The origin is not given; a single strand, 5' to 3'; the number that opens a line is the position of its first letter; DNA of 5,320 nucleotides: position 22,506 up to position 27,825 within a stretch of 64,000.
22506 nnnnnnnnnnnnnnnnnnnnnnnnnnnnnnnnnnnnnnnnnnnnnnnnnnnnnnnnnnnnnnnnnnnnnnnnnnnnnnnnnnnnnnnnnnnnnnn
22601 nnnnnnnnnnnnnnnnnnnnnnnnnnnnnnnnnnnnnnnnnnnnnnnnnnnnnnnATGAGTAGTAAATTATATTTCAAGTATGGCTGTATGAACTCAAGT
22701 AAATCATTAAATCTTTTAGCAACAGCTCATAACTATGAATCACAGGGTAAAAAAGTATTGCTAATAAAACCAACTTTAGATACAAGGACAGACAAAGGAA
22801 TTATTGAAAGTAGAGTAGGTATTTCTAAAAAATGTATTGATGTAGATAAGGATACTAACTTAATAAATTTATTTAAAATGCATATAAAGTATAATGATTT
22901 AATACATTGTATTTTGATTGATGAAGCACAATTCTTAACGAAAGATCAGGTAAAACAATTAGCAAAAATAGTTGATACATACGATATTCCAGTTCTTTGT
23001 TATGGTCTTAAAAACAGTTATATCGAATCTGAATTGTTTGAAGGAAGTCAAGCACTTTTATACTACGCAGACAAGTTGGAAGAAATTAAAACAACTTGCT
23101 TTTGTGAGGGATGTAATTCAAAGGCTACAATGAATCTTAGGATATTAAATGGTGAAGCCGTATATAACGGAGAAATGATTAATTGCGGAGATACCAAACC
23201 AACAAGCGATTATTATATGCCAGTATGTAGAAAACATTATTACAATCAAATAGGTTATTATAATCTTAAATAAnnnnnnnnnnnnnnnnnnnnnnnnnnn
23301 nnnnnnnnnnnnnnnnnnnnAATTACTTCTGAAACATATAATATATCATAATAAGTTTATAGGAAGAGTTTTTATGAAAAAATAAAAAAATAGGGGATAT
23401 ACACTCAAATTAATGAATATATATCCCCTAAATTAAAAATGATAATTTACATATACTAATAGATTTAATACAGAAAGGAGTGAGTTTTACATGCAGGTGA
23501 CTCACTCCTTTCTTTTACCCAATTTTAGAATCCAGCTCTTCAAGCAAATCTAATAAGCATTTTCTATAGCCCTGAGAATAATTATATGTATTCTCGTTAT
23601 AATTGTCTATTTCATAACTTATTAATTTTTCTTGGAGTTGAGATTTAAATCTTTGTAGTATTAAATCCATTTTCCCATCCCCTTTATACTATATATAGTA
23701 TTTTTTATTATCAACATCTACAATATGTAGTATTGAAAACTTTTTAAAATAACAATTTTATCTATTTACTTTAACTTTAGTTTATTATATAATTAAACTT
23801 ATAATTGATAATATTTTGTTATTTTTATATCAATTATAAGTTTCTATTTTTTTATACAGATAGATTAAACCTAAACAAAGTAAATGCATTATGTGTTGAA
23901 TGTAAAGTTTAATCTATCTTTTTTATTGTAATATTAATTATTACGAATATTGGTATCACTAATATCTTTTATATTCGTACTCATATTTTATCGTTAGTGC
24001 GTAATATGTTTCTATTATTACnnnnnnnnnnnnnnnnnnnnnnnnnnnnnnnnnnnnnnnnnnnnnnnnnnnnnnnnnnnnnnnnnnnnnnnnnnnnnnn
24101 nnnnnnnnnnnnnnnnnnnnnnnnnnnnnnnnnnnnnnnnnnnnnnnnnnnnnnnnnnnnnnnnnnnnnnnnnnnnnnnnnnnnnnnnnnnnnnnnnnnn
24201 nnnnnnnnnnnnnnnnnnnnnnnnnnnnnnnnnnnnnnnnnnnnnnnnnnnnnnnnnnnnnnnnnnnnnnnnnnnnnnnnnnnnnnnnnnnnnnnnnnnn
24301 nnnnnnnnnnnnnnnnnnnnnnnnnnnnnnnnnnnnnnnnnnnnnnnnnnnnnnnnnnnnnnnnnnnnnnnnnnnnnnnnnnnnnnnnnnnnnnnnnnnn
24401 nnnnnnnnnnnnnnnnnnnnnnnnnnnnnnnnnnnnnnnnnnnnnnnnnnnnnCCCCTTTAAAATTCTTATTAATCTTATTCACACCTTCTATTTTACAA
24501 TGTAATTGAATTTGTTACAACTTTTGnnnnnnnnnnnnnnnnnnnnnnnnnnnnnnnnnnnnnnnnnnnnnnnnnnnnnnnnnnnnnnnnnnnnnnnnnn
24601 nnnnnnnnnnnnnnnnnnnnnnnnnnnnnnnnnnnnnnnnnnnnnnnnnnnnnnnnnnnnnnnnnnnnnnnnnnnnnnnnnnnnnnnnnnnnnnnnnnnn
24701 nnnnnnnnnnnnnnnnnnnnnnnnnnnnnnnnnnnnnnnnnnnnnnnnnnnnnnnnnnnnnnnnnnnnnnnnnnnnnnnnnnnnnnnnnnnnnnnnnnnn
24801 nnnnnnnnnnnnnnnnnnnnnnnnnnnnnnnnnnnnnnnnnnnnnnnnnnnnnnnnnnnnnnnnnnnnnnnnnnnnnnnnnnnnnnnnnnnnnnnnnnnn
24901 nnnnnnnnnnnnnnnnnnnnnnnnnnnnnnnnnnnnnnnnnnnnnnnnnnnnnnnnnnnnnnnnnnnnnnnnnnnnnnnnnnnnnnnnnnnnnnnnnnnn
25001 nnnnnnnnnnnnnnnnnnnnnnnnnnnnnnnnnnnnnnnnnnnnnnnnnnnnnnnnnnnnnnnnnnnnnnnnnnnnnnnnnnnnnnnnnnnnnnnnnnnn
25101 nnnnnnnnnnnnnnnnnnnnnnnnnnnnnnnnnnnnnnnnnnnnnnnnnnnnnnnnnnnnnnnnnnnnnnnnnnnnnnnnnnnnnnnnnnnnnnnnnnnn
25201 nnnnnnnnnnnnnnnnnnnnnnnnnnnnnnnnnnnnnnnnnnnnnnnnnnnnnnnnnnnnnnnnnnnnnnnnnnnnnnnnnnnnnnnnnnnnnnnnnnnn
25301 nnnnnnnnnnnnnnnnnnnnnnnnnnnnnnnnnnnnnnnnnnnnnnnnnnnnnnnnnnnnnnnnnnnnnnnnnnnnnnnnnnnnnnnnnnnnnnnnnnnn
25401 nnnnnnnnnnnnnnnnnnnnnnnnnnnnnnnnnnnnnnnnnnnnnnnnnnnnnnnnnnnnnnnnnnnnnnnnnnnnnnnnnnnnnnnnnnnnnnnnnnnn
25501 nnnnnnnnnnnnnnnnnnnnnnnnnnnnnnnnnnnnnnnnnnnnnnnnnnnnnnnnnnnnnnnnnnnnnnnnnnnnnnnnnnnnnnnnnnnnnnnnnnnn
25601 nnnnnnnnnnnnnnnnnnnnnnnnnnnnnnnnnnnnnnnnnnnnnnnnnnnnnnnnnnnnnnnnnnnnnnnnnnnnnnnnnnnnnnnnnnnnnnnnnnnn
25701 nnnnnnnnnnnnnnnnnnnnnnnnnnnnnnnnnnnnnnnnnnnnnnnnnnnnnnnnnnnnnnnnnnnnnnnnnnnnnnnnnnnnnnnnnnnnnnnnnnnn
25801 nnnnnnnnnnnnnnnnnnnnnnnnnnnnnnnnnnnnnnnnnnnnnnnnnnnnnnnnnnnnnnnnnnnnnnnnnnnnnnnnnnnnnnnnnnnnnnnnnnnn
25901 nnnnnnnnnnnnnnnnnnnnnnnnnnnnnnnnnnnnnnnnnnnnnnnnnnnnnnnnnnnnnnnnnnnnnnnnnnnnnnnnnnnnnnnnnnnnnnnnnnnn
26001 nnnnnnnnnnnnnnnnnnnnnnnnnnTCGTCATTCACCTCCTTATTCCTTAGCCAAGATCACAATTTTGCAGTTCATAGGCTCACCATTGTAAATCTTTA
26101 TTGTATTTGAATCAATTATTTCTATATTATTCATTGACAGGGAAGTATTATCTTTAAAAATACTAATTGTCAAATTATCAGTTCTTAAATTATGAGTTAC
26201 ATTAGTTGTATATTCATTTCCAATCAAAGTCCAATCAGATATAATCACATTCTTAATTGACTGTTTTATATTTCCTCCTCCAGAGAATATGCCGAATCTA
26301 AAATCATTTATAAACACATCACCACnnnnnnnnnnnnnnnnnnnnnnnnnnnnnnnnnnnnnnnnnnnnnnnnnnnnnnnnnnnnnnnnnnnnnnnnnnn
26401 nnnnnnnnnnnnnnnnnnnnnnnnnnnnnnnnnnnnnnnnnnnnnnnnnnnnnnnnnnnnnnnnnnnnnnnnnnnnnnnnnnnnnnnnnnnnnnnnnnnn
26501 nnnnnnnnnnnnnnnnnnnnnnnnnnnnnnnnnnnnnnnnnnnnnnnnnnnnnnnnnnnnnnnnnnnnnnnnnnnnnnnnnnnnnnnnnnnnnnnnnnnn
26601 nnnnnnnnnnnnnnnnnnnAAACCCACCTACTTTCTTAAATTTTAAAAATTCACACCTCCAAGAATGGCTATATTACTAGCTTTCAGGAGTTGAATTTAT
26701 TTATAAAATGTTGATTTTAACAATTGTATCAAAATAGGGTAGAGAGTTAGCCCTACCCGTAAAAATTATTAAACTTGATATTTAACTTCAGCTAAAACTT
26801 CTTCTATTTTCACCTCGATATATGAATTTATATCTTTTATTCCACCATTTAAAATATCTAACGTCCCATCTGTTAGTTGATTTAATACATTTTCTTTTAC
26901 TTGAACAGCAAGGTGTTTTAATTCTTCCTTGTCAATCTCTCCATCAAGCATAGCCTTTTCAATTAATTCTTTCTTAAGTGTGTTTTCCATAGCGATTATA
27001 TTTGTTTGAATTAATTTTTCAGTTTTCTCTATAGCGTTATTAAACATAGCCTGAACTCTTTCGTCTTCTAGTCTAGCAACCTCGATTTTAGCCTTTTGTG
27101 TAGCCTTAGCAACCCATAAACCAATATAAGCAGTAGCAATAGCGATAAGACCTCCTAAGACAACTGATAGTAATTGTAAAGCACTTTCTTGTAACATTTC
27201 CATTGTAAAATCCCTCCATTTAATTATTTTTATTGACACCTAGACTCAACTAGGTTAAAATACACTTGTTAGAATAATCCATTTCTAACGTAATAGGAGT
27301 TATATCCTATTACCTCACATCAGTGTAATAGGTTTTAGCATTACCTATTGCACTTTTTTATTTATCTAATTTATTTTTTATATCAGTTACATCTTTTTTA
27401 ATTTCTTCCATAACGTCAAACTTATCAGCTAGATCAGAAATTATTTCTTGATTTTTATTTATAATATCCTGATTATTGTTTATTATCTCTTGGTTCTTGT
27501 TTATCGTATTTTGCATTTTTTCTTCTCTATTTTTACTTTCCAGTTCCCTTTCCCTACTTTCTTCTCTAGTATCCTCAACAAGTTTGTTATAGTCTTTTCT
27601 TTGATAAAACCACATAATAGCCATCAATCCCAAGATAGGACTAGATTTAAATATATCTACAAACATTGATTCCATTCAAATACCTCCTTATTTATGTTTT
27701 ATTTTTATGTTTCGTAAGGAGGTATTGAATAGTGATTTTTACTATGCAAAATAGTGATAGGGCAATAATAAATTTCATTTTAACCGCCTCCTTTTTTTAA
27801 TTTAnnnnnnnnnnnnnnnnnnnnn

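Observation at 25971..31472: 5.5-kb recombinase cassette bounded by identical 5' ends of two different tail-fibre/enzyme genes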

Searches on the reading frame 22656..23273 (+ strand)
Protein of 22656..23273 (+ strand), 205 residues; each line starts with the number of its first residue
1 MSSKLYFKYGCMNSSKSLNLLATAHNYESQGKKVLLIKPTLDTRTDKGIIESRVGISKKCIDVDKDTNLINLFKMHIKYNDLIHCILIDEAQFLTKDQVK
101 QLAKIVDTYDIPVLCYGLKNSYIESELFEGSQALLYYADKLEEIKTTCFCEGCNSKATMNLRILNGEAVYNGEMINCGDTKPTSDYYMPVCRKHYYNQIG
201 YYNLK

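Call 66: find_encoding_contigs(protein=window:22656-23273:+, flank=10000, max_places=10)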
Protein window:22656-23273:+ (205 aa): 24 contigs read that carry it; 10 places shown.
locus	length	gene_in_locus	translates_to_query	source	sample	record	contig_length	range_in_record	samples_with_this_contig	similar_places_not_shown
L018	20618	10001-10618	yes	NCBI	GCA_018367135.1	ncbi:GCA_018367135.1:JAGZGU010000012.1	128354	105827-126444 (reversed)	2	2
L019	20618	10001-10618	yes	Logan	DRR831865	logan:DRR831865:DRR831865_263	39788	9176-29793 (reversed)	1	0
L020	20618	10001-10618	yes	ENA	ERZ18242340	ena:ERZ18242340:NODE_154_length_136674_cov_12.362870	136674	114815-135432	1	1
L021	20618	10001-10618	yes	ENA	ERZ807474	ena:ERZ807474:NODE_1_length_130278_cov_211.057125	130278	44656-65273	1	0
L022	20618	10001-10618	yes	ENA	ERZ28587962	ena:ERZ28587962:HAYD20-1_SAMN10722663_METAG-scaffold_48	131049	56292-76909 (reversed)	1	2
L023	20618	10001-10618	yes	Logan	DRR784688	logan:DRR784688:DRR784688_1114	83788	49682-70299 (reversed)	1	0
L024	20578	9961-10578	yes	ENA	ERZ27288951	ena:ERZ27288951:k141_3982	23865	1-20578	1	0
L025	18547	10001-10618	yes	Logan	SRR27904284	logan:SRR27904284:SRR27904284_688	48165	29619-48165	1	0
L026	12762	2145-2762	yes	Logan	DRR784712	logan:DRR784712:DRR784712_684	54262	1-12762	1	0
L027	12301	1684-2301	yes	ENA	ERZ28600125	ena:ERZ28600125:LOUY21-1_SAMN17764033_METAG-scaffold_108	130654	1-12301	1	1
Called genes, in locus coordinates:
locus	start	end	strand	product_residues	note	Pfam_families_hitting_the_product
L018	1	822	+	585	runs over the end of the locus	PF00078:RVT_1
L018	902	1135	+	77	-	PF01228:Gly_radical, PF13597:NRDD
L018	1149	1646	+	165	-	PF13353:Fer4_12, PF04055:Radical_SAM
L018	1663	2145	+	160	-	-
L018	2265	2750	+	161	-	PF00692:dUTPase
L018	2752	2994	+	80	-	-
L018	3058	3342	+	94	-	-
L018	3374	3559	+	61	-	-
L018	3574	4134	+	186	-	PF00782:DSPc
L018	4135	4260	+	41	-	-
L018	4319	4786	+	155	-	-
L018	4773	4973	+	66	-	-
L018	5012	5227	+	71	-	-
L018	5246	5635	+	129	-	PF10686:YAcAr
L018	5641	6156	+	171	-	-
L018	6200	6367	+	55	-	-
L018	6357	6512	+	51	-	-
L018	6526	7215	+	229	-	-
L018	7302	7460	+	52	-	-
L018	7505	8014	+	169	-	PF05014:Nuc_deoxyrib_tr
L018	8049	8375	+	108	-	-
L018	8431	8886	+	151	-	-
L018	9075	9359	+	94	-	-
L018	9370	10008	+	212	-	PF06941:NT5C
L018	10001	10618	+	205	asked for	PF00265:TK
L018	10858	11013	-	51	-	-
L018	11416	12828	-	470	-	PF01522:Polysacc_deac_1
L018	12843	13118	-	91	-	-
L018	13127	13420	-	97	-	-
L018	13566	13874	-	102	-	-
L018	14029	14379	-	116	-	-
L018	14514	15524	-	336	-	PF00589:Phage_integrase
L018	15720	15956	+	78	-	-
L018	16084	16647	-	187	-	-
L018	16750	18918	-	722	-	-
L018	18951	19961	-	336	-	PF10651:BppU_N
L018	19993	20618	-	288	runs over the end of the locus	PF01510:Amidase_2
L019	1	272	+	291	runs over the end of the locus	PF13597:NRDD, PF01228:Gly_radical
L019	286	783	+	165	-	PF13353:Fer4_12, PF04055:Radical_SAM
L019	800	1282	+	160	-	-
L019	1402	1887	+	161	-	PF00692:dUTPase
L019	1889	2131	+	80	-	-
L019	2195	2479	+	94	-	-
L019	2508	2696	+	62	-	-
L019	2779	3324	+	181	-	-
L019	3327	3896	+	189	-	PF00782:DSPc (weak)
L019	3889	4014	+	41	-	-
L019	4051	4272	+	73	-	-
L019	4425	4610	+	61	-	-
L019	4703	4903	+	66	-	-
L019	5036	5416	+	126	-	PF09643:YopX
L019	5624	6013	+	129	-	PF10686:YAcAr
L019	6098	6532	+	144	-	-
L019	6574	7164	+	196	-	-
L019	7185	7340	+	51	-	-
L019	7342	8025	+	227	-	-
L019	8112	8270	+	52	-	-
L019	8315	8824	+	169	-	PF05014:Nuc_deoxyrib_tr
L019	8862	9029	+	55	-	-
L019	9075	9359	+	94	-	-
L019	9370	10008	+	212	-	PF06941:NT5C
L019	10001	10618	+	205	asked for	PF00265:TK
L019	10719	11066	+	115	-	-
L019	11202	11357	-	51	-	-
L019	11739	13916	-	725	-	-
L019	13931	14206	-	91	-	-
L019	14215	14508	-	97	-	-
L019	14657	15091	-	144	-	-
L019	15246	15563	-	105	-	PF10960:Holin_BhlA (weak)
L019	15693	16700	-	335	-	PF13495:Phage_int_SAM_4 (weak), PF00589:Phage_integrase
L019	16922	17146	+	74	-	-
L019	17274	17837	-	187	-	-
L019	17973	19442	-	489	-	-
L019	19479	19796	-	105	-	-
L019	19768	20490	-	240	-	PF10651:BppU_N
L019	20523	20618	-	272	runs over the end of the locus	PF01520:Amidase_3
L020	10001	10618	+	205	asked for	PF00265:TK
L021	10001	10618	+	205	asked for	PF00265:TK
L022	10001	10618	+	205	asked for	PF00265:TK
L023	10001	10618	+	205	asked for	PF00265:TK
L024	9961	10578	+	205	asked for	PF00265:TK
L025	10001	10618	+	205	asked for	PF00265:TK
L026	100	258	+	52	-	-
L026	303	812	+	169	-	PF05014:Nuc_deoxyrib_tr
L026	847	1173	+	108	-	-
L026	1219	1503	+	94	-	-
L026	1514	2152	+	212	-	PF06941:NT5C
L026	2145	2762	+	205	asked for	PF00265:TK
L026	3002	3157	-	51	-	-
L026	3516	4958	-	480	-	-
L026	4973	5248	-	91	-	-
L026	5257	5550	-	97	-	-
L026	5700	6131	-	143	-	-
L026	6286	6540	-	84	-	PF10960:Holin_BhlA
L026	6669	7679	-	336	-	PF00589:Phage_integrase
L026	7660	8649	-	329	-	-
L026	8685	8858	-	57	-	-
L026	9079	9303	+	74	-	-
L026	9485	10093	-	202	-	PF11133:Phage_head_fibr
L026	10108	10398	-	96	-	-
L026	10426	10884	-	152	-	PF06356:DUF1064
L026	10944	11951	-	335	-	PF10651:BppU_N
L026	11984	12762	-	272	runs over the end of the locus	PF01520:Amidase_3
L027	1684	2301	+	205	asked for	PF00265:TK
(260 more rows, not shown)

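Call 74: search_protein_families(library=pfam, proteins=[L018:16750-18918:-, L019:11739-13916:-, L019:17973-19442:-, L026:3516-4958:-], max_evalue=0.001)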
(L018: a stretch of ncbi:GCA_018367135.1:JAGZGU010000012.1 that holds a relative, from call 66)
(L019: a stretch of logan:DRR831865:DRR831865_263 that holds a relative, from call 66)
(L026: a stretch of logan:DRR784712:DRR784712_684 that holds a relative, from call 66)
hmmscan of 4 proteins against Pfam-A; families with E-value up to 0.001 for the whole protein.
L018:16750-18918:- (722 aa): 0 families

L019:11739-13916:- (725 aa): 2 families
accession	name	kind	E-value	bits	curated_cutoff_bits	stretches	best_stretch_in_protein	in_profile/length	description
PF13472.12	Lipase_GDSL_2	-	1.5e-05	26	32.9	1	591-711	63-177/178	GDSL-like Lipase/Acylhydrolase family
PF00657.28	Lipase_GDSL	-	0.00017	22.2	23.6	1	591-714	77-205/208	GDSL-like Lipase/Acylhydrolase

L019:17973-19442:- (489 aa): 0 families

L026:3516-4958:- (480 aa): 0 families

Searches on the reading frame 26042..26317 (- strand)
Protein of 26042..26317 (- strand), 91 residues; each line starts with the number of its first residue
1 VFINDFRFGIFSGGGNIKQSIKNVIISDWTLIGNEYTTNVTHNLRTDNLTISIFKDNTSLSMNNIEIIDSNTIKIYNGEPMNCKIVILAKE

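Call 6: search_protein_families(library=pfam, proteins=[window:26042-26317:-], max_evalue=0.01)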
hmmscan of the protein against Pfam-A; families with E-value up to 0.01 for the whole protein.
window:26042-26317:- (91 aa): 0 families

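Call 7: search_protein_families(library=phrogs, proteins=[window:26042-26317:-], max_evalue=0.001)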
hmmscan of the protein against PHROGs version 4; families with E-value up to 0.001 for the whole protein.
window:26042-26317:- (91 aa): 3 families
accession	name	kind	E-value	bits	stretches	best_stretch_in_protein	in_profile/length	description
phrog_13479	-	tail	3.1e-09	36.7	1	16-88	404-476/691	tail fiber protein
phrog_27448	-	unknown function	7.4e-05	23.6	1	31-76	131-179/195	-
phrog_8309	-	unknown function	0.00014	22.1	1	34-82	254-302/312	-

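Call 35: find_encoding_contigs(protein=window:26042-26317:-, flank=10000, max_places=10)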
Protein window:26042-26317:- (91 aa): 24 contigs read that carry it; 10 places shown.
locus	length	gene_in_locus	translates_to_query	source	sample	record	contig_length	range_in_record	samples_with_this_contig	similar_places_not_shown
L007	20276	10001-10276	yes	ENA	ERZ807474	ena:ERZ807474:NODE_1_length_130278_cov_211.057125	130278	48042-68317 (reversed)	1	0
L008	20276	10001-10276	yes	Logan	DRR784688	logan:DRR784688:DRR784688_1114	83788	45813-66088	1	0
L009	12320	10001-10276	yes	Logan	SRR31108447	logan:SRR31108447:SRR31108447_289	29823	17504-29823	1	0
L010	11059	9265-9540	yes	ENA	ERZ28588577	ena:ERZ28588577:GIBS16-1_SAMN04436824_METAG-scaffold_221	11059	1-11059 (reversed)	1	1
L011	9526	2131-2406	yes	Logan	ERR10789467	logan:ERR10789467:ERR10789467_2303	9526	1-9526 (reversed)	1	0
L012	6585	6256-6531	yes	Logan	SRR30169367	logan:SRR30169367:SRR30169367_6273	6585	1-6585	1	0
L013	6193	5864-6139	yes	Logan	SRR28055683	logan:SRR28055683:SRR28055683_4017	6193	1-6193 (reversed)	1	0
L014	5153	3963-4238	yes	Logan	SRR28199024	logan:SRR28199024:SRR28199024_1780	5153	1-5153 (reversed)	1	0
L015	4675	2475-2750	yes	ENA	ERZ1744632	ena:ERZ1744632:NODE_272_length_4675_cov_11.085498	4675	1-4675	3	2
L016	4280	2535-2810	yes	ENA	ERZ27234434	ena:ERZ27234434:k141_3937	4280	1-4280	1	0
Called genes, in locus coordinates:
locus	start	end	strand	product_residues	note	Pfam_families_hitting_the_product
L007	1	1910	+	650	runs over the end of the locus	PF27067:YomF_N (weak), PF03009:GDPD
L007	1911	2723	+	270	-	-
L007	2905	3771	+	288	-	PF01510:Amidase_2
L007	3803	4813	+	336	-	PF10651:BppU_N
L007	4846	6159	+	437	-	PF00657:Lipase_GDSL, PF13472:Lipase_GDSL_2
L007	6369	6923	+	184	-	-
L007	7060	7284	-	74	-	-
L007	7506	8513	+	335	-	PF13495:Phage_int_SAM_4 (weak), PF00589:Phage_integrase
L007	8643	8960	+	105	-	PF10960:Holin_BhlA (faint)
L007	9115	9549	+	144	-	-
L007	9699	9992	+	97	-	-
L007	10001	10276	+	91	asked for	-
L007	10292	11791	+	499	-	-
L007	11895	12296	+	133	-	PF25084:LbH_EIF2B (faint), PF25087:GMPPB_C (faint), PF14602:Hexapep_2 (faint), PF00132:Hexapep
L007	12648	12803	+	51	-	-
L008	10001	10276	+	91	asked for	-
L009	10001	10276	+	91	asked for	-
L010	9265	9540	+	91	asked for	-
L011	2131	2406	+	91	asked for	-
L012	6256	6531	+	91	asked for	-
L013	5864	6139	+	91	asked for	-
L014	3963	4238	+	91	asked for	-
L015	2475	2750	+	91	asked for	-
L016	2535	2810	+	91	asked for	-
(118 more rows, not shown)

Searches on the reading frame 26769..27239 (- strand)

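Call 6: search_protein_families(library=pfam, proteins=[window:26769-27239:-], max_evalue=0.01)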
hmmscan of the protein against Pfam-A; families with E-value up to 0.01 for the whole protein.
window:26769-27239:- (156 aa): 0 families

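Call 7: search_protein_families(library=phrogs, proteins=[window:26769-27239:-], max_evalue=0.001)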
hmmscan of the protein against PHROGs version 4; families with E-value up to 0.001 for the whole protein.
window:26769-27239:- (156 aa): 2 families
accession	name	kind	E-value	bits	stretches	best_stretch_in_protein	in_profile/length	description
phrog_36209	-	lysis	4.9e-16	60.2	1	12-154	2-143/162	holin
phrog_13712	-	lysis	9e-05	23.5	1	18-154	3-131/175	holin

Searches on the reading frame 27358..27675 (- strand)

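Call 6: search_protein_families(library=pfam, proteins=[window:27358-27675:-], max_evalue=0.01)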
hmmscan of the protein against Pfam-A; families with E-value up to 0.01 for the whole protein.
window:27358-27675:- (105 aa): 2 families
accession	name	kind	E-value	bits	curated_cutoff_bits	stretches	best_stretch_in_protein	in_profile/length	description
PF10960.13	Holin_BhlA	-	3.5e-06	27.3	22.6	1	60-101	28-70/70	BhlA holin family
PF10669.14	Phage_Gp23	-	0.0011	19.7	29.3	1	34-85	52-103/120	Protein gp23 (Bacteriophage A118)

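Call 7: search_protein_families(library=phrogs, proteins=[window:27358-27675:-], max_evalue=0.001)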
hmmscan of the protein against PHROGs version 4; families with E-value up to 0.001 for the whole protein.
window:27358-27675:- (105 aa): 1 family
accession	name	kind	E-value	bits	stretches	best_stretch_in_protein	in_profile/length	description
phrog_2429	-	moron, auxiliary metabolic gene and host takeover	2.6e-09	38.2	1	67-104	42-78/82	involved in bacteriocin production or immunity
